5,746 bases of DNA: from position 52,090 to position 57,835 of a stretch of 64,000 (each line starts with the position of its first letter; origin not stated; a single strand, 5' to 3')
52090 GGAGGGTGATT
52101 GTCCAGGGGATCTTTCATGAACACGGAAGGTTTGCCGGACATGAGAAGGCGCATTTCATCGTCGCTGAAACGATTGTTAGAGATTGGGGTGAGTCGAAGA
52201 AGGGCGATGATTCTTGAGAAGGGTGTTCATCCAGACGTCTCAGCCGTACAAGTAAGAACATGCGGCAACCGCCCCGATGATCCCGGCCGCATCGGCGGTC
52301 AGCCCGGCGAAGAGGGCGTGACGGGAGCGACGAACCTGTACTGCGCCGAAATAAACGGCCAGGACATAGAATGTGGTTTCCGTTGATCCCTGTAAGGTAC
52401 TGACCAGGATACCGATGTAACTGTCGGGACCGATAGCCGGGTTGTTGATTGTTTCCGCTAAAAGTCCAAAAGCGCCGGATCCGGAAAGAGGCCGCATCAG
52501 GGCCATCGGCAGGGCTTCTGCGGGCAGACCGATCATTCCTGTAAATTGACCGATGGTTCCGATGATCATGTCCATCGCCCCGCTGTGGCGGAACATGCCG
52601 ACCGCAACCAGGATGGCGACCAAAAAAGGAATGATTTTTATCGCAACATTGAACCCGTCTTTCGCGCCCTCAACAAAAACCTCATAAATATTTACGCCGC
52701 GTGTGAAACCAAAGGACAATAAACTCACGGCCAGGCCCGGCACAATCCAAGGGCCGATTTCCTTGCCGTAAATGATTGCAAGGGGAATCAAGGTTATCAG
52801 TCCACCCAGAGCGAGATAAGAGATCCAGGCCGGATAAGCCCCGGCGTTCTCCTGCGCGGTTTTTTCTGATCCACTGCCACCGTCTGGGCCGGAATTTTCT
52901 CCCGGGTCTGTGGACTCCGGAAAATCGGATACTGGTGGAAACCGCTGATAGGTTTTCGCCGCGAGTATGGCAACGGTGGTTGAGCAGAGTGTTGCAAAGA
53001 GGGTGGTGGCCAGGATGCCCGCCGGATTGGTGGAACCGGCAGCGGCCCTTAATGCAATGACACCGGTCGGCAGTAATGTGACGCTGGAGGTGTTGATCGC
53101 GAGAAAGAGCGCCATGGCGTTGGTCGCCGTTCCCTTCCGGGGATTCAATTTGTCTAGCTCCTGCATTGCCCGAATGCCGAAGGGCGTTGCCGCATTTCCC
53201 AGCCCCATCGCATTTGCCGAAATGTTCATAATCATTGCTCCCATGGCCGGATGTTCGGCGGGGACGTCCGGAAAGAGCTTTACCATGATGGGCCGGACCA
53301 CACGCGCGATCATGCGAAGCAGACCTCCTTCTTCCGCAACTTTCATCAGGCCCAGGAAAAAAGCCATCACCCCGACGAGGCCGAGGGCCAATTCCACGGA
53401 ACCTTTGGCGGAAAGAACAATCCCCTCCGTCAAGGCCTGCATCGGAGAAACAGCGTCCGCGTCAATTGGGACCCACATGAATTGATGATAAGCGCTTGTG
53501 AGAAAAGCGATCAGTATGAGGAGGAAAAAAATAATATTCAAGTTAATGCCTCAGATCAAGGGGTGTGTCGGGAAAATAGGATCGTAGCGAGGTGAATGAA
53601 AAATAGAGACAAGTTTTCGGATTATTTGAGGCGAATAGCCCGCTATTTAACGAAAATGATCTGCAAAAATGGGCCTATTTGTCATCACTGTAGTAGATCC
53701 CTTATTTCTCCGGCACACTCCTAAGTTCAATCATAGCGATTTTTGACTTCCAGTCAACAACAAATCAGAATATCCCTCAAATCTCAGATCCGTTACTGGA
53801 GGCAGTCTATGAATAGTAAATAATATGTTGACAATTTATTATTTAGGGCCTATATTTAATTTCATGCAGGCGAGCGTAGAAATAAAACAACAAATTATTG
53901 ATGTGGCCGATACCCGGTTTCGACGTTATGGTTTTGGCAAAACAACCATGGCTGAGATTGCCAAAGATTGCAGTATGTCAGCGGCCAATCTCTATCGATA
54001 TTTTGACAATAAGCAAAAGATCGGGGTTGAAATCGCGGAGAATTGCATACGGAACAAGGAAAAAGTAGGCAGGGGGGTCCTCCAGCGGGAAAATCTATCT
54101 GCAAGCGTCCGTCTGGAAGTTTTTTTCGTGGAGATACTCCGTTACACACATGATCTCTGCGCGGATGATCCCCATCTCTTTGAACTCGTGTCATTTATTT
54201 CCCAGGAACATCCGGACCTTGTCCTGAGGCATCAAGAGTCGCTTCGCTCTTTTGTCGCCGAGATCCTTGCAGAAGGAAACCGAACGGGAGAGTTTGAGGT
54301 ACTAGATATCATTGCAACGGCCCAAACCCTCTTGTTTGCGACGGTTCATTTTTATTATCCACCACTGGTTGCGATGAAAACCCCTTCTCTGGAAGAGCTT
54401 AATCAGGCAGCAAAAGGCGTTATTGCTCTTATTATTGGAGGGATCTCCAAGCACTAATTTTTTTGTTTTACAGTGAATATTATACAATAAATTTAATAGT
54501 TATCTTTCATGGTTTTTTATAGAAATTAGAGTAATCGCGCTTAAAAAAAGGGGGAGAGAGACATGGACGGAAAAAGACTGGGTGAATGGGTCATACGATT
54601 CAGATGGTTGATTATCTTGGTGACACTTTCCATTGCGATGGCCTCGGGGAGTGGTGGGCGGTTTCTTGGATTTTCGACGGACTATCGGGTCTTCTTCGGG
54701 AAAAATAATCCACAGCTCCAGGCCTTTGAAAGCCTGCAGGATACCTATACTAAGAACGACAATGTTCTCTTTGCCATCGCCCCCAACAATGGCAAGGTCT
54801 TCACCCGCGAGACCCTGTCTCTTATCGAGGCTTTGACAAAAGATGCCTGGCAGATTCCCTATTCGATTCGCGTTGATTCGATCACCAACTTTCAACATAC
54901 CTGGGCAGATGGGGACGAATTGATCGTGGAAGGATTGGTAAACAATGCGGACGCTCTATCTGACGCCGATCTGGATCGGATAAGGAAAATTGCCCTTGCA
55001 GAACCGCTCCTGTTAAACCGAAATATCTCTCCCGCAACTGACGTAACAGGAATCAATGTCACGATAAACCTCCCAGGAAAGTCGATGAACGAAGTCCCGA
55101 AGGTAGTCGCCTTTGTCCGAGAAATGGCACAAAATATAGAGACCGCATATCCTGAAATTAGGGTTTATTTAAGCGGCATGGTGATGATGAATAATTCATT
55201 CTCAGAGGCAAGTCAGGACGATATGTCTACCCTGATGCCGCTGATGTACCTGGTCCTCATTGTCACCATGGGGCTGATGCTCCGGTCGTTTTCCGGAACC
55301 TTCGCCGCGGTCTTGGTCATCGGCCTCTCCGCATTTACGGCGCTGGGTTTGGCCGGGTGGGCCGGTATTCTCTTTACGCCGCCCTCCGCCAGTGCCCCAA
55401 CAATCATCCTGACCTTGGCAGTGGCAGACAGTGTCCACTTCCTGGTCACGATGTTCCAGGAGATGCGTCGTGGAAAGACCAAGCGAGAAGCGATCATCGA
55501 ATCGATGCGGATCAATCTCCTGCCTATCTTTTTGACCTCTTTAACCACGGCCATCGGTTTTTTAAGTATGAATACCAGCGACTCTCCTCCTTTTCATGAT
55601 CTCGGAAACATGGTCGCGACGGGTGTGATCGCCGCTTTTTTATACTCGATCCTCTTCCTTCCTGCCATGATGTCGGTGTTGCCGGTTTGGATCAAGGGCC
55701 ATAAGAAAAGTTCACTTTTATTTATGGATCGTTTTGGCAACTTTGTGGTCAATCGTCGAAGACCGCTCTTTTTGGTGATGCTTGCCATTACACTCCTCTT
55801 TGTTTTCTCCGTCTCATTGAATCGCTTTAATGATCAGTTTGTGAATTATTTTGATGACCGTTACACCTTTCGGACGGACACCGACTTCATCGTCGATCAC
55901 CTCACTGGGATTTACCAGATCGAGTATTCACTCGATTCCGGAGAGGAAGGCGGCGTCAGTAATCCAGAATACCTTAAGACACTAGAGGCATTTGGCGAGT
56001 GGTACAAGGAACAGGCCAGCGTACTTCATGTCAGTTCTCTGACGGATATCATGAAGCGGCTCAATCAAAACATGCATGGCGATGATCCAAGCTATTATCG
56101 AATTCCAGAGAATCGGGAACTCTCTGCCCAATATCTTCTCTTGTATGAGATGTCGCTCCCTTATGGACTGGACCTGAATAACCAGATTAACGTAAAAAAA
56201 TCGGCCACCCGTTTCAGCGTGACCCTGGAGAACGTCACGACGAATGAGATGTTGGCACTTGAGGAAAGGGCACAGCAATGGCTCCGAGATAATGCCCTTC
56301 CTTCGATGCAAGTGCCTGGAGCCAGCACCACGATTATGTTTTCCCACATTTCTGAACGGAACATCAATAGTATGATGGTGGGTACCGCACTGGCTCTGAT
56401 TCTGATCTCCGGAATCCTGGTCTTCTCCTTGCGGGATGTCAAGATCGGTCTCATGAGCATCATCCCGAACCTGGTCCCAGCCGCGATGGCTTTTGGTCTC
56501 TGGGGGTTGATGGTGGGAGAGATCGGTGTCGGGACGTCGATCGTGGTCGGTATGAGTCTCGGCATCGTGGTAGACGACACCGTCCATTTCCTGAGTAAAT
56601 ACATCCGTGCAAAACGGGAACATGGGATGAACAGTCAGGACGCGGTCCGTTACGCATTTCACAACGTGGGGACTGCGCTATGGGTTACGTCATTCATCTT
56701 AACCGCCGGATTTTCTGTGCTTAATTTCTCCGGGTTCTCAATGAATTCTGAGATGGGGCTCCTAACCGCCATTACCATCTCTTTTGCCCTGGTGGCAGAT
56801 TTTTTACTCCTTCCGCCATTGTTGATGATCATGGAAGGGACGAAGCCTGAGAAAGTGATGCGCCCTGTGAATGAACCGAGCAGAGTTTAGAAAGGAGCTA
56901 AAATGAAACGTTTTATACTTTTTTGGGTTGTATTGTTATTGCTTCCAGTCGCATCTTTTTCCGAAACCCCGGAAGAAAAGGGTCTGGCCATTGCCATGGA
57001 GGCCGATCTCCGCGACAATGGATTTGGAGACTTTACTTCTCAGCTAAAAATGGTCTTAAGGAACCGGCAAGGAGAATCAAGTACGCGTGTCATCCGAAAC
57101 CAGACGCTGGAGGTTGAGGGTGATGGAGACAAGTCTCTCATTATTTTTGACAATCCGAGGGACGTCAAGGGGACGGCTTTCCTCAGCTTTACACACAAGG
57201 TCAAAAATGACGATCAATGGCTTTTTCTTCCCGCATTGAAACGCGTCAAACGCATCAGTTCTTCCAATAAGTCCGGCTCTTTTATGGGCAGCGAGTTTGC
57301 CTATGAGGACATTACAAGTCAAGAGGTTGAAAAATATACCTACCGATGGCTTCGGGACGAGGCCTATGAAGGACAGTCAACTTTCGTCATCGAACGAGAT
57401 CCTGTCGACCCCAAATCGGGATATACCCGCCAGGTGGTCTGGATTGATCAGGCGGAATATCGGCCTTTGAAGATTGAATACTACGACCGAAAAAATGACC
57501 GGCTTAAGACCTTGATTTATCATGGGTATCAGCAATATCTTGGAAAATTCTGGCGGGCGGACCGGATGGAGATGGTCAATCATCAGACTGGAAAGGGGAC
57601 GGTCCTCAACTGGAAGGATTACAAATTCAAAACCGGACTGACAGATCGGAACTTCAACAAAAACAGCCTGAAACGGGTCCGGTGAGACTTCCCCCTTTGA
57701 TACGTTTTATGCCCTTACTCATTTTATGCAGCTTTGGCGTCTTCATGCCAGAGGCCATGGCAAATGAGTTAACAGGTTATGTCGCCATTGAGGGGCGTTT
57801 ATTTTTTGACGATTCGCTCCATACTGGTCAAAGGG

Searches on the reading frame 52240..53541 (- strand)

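Call 87: search_protein_families(library=pfam, proteins=[window:52240-53541:-], max_evalue=0.00001)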
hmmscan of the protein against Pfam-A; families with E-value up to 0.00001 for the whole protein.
window:52240-53541:- (433 aa): 1 family
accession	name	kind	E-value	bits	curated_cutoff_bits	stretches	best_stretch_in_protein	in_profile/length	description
PF07670.19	Gate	-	9.9e-20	71.4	29.6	2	53-163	2-99/104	Nucleoside recognition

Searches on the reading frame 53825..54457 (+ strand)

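Call 87: search_protein_families(library=pfam, proteins=[window:53825-54457:+], max_evalue=0.00001)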
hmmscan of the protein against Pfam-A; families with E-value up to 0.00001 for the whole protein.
window:53825-54457:+ (210 aa): 2 families
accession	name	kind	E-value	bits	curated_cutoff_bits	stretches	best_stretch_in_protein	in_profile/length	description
PF17935.6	TetR_C_27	-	1.8e-15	57.4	26.1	1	93-185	1-93/106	Tetracyclin repressor-like, C-terminal domain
PF00440.29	TetR_N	-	4.3e-11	42.8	24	1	24-66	1-43/47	Bacterial regulatory proteins, tetR family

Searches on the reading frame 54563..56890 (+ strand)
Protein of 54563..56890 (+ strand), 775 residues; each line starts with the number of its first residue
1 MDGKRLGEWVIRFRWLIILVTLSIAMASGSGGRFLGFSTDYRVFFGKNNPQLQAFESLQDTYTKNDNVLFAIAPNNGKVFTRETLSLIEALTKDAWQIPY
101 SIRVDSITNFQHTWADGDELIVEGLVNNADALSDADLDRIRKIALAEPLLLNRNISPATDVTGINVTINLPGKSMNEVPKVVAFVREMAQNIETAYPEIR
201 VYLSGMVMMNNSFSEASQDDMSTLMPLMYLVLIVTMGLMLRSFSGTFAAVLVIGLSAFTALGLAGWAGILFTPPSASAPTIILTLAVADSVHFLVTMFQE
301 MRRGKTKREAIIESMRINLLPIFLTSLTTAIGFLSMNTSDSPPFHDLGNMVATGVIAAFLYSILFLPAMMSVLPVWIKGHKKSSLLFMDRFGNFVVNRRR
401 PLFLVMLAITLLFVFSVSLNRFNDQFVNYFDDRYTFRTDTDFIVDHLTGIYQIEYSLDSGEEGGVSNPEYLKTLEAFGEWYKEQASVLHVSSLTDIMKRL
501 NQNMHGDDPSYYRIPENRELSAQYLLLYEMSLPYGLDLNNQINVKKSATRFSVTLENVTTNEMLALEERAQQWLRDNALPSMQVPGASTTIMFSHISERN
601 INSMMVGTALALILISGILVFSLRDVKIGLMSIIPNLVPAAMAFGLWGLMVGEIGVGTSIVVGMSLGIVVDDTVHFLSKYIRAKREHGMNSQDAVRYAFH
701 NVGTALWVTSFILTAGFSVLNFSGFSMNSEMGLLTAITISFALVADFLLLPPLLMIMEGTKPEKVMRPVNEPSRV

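Call 87: search_protein_families(library=pfam, proteins=[window:54563-56890:+], max_evalue=0.00001)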
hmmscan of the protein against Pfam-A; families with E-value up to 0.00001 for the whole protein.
window:54563-56890:+ (775 aa): 4 families
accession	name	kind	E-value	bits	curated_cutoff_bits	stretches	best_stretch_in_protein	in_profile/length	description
PF03176.21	MMPL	-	5.4e-36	124.6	20.5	2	158-398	82-329/333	MMPL family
PF00873.25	ACR_tran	-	1.4e-08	33.4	28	0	215-371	858-1018/1021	AcrB/AcrD/AcrF family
PF02460.24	Patched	-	2e-07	31.4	23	1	236-371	21-155/156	Patched SSD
PF12349.14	Sterol-sensing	-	1.4e-06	28.7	22.3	1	246-372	9-135/153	Sterol-sensing domain of SREBP cleavage-activation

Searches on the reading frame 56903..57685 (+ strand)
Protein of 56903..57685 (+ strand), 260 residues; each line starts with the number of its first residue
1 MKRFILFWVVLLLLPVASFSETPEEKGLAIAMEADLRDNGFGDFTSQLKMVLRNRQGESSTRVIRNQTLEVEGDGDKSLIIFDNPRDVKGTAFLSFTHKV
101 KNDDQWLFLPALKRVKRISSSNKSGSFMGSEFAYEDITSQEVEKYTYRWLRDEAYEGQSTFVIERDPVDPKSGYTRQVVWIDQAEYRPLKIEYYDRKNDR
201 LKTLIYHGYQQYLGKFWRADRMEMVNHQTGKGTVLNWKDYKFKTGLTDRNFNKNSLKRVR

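Call 87: search_protein_families(library=pfam, proteins=[window:56903-57685:+], max_evalue=0.00001)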
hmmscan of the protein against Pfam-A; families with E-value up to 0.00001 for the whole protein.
window:56903-57685:+ (260 aa): 2 families
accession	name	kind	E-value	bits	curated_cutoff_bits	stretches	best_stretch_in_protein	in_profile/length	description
PF17131.11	LolA_like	-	9.5e-69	231.2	30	1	75-258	2-184/184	Outer membrane lipoprotein-sorting protein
PF07044.18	DUF1329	-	6.1e-09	36.1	23.1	0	154-243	258-348/368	Protein of unknown function (DUF1329)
